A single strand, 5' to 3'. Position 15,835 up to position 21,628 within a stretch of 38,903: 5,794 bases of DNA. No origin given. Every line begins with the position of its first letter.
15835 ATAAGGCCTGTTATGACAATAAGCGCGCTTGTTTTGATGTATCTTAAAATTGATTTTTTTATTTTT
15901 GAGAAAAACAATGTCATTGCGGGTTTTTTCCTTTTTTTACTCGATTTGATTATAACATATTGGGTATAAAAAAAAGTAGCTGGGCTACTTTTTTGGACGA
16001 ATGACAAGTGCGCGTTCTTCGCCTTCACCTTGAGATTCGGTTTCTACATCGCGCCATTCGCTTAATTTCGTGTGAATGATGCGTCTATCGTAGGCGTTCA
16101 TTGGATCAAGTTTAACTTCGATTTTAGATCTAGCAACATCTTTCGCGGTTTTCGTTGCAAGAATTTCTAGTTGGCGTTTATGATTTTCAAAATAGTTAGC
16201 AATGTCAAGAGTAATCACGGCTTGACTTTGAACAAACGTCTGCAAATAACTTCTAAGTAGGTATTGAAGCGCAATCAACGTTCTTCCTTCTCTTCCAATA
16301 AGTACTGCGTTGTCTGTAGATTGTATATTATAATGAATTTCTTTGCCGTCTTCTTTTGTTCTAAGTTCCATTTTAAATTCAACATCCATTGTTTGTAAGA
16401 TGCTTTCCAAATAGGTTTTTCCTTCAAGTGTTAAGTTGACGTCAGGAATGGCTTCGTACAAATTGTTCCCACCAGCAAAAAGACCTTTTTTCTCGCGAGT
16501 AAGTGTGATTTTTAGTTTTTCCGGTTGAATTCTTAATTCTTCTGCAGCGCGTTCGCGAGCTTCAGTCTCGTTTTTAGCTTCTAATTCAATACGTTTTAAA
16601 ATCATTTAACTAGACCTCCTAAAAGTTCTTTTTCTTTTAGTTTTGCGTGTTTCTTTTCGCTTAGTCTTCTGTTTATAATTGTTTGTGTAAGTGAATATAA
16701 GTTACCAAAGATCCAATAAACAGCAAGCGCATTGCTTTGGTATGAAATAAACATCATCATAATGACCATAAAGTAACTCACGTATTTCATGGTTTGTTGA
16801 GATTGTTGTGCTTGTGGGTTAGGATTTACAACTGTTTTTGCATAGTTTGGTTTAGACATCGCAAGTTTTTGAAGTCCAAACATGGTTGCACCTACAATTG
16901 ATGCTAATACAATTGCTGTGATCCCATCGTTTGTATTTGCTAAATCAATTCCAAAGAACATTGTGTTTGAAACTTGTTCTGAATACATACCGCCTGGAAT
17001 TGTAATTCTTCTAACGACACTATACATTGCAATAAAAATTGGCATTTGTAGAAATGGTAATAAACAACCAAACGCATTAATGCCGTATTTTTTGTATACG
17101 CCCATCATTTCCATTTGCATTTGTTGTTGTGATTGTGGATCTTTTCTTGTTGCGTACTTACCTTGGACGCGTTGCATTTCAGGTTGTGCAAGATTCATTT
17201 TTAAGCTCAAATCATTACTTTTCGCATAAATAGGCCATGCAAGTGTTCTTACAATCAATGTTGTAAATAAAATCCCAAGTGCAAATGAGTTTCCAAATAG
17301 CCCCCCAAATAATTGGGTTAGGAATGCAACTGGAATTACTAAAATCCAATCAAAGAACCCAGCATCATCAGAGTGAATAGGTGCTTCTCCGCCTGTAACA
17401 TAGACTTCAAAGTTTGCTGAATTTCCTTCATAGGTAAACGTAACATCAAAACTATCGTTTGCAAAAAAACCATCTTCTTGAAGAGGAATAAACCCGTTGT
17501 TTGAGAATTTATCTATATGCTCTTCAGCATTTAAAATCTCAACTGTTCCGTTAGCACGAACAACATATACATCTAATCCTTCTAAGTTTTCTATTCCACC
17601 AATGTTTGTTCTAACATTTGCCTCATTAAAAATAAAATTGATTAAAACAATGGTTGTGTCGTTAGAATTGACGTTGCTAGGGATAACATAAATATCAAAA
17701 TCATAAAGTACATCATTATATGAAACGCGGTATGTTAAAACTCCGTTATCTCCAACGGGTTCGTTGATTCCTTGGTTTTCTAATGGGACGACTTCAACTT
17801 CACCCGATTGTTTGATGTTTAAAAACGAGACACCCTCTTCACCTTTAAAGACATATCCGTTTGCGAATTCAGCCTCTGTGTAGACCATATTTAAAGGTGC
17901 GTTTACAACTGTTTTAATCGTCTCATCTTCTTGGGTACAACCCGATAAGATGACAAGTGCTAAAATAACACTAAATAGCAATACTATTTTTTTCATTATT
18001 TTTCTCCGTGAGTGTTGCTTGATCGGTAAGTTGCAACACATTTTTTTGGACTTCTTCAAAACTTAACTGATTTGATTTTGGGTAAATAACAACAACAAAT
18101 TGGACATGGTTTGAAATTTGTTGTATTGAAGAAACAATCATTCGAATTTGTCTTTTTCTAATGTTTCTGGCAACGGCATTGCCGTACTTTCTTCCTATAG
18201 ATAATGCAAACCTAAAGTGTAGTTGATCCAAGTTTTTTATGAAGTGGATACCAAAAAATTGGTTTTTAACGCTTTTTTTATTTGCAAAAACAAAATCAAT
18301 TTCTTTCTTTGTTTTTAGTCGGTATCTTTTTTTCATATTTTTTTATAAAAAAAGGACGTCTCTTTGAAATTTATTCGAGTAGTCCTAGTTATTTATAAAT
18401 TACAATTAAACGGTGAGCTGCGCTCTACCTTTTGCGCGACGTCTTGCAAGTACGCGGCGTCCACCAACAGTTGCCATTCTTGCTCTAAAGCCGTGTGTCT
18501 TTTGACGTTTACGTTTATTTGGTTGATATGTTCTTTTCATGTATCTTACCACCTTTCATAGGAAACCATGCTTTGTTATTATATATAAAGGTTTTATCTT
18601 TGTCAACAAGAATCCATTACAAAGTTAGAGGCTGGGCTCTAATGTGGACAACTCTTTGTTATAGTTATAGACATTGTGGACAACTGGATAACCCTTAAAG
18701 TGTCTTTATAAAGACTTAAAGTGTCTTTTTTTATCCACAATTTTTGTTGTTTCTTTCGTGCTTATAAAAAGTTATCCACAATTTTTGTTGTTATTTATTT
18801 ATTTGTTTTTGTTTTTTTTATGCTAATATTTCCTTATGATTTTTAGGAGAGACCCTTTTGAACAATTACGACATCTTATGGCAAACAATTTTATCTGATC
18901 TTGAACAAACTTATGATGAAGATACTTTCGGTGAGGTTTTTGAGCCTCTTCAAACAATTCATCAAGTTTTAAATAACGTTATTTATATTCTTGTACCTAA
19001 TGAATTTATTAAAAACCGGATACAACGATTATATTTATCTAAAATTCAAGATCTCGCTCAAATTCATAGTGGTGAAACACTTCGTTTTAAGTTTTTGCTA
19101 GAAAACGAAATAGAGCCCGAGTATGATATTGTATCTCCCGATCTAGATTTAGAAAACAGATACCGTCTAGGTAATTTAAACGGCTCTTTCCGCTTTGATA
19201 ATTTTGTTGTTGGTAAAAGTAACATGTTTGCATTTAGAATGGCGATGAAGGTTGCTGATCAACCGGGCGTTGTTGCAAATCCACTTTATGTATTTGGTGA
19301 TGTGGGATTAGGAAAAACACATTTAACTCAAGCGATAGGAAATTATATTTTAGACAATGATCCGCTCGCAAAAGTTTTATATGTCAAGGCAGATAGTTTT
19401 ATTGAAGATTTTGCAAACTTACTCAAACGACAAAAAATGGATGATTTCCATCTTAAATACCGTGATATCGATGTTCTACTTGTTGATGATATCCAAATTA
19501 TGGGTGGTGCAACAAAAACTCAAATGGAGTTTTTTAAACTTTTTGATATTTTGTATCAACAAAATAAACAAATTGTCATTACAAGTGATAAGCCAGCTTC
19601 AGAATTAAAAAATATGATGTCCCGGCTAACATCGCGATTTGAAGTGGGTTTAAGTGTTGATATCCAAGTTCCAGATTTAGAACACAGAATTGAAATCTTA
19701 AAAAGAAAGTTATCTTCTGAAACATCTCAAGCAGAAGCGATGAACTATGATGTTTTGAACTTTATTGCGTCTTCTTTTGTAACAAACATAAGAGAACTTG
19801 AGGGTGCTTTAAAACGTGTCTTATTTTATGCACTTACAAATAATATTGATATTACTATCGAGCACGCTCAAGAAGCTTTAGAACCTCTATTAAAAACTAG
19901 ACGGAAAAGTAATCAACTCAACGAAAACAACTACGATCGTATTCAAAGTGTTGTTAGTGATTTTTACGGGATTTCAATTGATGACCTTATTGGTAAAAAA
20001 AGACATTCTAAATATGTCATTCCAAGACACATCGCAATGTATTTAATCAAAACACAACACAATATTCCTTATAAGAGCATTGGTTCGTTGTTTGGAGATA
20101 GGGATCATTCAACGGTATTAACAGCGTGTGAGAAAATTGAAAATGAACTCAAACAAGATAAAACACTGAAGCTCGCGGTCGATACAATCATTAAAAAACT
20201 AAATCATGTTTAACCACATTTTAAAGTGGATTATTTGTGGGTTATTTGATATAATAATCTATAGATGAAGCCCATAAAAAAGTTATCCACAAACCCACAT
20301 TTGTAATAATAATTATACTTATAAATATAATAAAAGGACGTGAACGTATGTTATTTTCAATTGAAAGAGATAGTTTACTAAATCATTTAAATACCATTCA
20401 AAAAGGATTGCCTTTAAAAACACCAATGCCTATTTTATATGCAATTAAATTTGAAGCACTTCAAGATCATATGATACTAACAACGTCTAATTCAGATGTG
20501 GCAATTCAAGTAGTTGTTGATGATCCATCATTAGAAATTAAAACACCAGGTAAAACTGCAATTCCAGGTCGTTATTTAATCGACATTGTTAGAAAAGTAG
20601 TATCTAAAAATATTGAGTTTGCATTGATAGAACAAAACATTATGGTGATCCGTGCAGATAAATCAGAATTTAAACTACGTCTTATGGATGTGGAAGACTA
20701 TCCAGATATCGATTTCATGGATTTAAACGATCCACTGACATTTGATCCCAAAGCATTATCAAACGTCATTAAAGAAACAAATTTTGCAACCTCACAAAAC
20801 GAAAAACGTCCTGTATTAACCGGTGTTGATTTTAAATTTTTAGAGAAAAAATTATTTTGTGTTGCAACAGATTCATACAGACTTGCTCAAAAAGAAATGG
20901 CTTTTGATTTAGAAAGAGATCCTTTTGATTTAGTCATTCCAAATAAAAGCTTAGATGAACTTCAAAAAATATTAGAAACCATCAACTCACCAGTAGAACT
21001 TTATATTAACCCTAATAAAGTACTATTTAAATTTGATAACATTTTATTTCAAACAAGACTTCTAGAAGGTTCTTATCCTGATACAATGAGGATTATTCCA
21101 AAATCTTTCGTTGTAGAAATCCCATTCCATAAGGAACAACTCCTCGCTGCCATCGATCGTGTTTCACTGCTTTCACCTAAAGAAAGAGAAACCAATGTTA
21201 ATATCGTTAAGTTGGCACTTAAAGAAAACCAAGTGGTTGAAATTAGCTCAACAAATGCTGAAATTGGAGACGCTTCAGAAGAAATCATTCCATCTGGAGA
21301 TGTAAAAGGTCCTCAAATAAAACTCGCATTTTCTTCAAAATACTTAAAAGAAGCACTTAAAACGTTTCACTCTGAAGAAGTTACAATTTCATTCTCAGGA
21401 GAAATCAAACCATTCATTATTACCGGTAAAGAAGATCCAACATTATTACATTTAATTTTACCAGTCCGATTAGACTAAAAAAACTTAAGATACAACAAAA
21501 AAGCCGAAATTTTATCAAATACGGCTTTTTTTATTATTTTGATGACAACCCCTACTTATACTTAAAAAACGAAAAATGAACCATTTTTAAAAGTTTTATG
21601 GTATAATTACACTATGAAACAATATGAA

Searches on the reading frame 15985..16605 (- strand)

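Call 78: search_protein_families(library=pfam, proteins=[window:15985-16605:-], max_evalue=0.00001)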
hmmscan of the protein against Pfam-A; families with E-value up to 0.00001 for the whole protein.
window:15985-16605:- (206 aa): 2 families
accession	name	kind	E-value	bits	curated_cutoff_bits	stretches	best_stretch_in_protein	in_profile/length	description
PF01424.28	R3H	-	1.1e-16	61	26.8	1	145-204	2-60/60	R3H domain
PF13083.13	KH_KhpA-B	-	5.8e-11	42.6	32.1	1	64-122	6-63/73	KhpA/KhpB, KH domain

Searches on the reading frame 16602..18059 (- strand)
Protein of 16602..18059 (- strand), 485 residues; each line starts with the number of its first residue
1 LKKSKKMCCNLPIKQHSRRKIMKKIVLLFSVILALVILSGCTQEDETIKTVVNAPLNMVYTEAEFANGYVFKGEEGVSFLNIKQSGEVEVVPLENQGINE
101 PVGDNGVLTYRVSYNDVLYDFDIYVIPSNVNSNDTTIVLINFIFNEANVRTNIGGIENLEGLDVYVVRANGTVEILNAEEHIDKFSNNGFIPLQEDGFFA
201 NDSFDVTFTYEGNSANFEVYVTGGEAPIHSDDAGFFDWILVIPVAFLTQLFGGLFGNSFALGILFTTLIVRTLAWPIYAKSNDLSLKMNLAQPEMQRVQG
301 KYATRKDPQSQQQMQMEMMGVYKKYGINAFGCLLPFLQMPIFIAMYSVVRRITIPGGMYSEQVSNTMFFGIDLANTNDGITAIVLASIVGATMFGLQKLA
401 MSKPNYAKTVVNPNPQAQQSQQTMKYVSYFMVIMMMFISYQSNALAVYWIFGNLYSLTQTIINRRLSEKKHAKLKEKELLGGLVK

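Call 78: search_protein_families(library=pfam, proteins=[window:16602-18059:-], max_evalue=0.00001)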
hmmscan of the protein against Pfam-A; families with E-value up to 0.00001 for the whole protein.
window:16602-18059:- (485 aa): 1 family
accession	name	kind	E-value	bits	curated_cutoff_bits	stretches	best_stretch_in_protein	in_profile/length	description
PF02096.25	60KD_IMP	-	7.6e-35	120.7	35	1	260-464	2-162/163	60Kd inner membrane protein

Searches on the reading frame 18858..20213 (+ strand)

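Call 78: search_protein_families(library=pfam, proteins=[window:18858-20213:+], max_evalue=0.00001)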
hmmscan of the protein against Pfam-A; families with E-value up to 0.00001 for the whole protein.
window:18858-20213:+ (451 aa): 4 families
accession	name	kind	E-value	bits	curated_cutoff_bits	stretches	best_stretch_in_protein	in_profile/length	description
PF00308.24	Bac_DnaA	-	6.4e-57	192.7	23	1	107-268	1-162/162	Bacterial DnaA ATPAse domain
PF08299.17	Bac_DnaA_C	-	4.9e-25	87.8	31.5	1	360-427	2-69/69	Bacterial dnaA protein helix-turn-helix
PF11638.13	DnaA_N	-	2.9e-13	49.7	24.6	1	7-68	3-64/65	DnaA N-terminal domain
PF01695.23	IstB_IS21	-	9e-07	29.1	24.1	1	144-253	96-202/238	IstB-like ATP binding protein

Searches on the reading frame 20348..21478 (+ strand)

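Call 78: search_protein_families(library=pfam, proteins=[window:20348-21478:+], max_evalue=0.00001)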
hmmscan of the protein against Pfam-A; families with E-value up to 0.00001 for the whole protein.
window:20348-21478:+ (376 aa): 3 families
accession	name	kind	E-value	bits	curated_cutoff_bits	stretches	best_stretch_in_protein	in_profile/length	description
PF00712.24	DNA_pol3_beta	-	3.8e-34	117.9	24.4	1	1-121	1-119/120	DNA polymerase III beta subunit, N-terminal domain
PF02767.21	DNA_pol3_beta_2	-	1.4e-33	116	27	1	133-245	3-116/116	DNA polymerase III beta subunit, central domain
PF02768.20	DNA_pol3_beta_3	-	1.2e-25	90.1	27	1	247-374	1-121/121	DNA polymerase III beta subunit, C-terminal domain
